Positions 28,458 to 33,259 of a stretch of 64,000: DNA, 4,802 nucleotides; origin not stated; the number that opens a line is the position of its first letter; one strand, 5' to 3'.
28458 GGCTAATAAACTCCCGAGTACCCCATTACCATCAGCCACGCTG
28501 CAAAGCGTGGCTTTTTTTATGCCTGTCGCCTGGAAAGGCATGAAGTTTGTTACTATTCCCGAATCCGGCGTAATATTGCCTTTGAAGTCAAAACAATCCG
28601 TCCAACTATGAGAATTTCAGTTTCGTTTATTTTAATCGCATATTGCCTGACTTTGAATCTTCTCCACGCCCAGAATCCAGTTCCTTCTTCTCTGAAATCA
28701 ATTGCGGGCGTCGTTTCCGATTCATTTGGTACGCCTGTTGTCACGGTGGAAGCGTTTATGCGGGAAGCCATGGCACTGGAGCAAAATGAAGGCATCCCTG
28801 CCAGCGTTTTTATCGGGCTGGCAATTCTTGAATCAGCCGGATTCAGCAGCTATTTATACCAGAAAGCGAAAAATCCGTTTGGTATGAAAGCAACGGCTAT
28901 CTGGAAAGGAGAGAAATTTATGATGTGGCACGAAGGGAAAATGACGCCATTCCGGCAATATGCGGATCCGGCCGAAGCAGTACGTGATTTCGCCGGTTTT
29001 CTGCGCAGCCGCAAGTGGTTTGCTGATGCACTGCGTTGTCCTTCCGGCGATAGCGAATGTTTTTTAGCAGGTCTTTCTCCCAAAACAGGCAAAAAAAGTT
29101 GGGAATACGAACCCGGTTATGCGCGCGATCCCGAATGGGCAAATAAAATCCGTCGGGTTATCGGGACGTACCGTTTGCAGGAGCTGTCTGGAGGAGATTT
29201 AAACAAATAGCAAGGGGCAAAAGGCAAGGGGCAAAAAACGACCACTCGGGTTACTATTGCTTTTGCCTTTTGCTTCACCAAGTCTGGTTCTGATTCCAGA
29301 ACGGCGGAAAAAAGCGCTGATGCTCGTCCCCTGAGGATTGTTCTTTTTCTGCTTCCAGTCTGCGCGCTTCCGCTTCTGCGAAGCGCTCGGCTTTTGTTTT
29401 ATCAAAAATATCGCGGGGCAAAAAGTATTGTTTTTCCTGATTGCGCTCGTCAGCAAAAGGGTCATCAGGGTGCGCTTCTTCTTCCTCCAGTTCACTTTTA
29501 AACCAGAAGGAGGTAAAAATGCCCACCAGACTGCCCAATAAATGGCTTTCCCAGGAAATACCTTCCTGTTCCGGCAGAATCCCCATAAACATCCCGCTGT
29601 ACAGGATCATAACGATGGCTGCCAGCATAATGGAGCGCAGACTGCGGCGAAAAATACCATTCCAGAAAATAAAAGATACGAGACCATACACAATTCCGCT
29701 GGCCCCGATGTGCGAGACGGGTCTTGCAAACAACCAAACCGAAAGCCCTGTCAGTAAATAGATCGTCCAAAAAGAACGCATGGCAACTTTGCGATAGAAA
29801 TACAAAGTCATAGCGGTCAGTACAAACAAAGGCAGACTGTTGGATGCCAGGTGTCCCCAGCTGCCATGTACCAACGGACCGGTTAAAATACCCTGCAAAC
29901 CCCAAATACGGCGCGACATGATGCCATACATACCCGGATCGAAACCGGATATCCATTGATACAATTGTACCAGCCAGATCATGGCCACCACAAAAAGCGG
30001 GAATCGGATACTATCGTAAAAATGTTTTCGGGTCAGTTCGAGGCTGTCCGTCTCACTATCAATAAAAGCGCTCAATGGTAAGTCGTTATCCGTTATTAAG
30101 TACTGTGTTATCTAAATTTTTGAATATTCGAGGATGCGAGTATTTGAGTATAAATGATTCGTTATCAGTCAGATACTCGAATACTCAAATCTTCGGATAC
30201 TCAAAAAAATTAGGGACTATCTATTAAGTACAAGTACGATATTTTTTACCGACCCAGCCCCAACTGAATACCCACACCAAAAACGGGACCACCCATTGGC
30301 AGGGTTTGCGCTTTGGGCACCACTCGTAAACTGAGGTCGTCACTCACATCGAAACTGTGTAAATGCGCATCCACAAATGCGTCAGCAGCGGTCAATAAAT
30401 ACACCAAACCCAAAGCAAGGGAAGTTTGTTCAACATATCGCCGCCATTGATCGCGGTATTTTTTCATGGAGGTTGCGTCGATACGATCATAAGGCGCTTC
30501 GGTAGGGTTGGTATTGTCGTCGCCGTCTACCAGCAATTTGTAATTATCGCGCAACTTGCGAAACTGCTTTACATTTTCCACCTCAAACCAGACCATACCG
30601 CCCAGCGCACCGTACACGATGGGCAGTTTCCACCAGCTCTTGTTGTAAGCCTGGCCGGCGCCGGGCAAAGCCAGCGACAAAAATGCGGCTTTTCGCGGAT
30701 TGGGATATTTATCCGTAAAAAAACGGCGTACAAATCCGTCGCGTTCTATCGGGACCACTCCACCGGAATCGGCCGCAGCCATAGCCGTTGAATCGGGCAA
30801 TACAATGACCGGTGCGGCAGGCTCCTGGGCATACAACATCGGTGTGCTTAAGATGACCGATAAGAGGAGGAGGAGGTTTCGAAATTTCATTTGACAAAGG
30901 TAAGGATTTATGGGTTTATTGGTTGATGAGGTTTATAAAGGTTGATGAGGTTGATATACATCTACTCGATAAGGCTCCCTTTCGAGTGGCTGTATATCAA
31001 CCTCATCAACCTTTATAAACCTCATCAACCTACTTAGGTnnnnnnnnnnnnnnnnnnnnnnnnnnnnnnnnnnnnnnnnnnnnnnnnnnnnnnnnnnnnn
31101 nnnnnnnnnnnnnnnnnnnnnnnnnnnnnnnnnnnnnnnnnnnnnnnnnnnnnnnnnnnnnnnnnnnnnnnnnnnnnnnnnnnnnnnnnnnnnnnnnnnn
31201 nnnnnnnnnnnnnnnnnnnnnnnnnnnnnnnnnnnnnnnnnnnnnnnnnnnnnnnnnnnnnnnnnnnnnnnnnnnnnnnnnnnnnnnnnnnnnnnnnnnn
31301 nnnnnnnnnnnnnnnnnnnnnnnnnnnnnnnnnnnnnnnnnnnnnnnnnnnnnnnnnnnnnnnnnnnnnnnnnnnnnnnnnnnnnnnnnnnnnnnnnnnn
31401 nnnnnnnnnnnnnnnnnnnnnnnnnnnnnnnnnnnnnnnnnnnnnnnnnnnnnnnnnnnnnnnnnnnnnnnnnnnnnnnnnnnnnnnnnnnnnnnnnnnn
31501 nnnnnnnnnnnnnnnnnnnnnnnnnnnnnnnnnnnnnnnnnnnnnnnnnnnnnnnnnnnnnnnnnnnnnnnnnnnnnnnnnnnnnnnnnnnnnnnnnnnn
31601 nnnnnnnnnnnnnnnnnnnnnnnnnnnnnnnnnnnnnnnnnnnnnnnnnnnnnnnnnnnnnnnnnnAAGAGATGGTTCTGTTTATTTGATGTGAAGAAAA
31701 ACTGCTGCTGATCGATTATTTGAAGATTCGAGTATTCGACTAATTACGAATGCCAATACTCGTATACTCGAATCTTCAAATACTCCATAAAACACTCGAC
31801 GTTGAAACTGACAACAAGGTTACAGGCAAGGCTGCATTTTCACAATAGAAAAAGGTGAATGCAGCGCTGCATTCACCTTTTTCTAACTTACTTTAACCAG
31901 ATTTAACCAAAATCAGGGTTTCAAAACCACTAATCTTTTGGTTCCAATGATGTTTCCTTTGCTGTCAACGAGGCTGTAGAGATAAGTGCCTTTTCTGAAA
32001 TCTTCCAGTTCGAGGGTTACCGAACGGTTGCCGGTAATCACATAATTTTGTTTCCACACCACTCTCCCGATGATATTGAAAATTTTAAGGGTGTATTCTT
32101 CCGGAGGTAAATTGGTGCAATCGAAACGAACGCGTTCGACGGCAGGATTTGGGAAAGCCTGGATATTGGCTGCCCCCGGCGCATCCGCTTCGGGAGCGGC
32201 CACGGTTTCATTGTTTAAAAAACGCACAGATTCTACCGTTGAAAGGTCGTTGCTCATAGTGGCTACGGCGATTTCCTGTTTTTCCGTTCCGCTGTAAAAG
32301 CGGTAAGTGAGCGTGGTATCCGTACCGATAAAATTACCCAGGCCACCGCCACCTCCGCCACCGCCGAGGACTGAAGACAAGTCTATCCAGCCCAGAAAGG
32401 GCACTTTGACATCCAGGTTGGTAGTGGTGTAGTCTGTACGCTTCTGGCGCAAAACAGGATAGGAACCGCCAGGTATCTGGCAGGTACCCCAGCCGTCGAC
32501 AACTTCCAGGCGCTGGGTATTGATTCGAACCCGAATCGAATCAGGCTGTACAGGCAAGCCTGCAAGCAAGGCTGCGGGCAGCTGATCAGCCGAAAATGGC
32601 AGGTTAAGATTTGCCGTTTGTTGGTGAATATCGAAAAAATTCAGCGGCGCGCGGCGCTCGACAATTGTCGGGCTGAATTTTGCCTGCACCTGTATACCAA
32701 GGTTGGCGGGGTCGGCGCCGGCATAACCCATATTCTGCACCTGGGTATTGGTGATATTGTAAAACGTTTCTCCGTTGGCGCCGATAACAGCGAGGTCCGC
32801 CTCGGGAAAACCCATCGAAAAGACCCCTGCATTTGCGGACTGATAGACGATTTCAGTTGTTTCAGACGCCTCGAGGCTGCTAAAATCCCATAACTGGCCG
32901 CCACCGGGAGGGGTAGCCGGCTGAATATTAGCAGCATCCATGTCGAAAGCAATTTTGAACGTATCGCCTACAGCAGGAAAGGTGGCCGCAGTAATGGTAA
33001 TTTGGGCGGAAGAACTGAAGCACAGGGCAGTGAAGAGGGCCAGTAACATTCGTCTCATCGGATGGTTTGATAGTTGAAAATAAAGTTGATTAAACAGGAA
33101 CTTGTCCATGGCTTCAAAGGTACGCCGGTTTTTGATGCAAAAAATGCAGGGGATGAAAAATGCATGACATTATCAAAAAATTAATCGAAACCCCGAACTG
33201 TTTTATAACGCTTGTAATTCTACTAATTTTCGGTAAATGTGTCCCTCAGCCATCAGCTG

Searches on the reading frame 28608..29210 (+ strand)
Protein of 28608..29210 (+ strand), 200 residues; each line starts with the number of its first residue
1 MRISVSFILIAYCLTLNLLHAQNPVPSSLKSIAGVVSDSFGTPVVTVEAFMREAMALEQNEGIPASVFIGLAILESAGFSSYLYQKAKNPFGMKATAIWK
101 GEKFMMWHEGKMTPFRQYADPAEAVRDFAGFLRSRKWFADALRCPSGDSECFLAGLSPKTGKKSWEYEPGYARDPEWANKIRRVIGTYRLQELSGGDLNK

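Call 46: search_protein_families(library=pfam, proteins=[window:28608-29210:+], max_evalue=0.00001)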
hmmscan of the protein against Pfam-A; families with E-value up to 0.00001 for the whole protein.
window:28608-29210:+ (200 aa): 1 family
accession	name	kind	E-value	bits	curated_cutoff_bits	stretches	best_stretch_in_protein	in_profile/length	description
PF01832.25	Glucosaminidase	-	6.5e-19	69.3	30.2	1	53-190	3-123/123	Mannosyl-glycoprotein endo-beta-N-acetylglucosaminidase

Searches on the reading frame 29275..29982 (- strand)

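Call 46: search_protein_families(library=pfam, proteins=[window:29275-29982:-], max_evalue=0.00001)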
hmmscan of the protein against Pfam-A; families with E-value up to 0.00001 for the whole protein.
window:29275-29982:- (235 aa): 1 family
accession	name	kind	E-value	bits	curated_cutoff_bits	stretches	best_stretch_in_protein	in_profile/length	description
PF01694.28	Rhomboid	-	6.5e-16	59.3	22.6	1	31-161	6-140/143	Rhomboid domain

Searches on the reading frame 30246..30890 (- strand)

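Call 47: search_protein_families(library=pfam, proteins=[window:30246-30890:-], max_evalue=0.00001)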
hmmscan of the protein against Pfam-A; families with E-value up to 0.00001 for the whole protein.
window:30246-30890:- (214 aa): 1 family
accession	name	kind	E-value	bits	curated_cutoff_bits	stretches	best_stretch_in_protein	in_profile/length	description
PF18935.5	DUF5683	-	8.8e-43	146.3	26.7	1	62-210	2-149/151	Family of unknown function (DUF5683)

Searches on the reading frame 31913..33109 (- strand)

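Call 47: search_protein_families(library=pfam, proteins=[window:31913-33109:-], max_evalue=0.00001)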
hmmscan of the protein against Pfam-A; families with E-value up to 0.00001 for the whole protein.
window:31913-33109:- (398 aa): 1 family
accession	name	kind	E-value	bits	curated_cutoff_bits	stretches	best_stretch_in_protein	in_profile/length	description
PF18962.6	Por_Secre_tail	-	3.6e-09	37.2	27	1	319-393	2-73/75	Secretion system C-terminal sorting domain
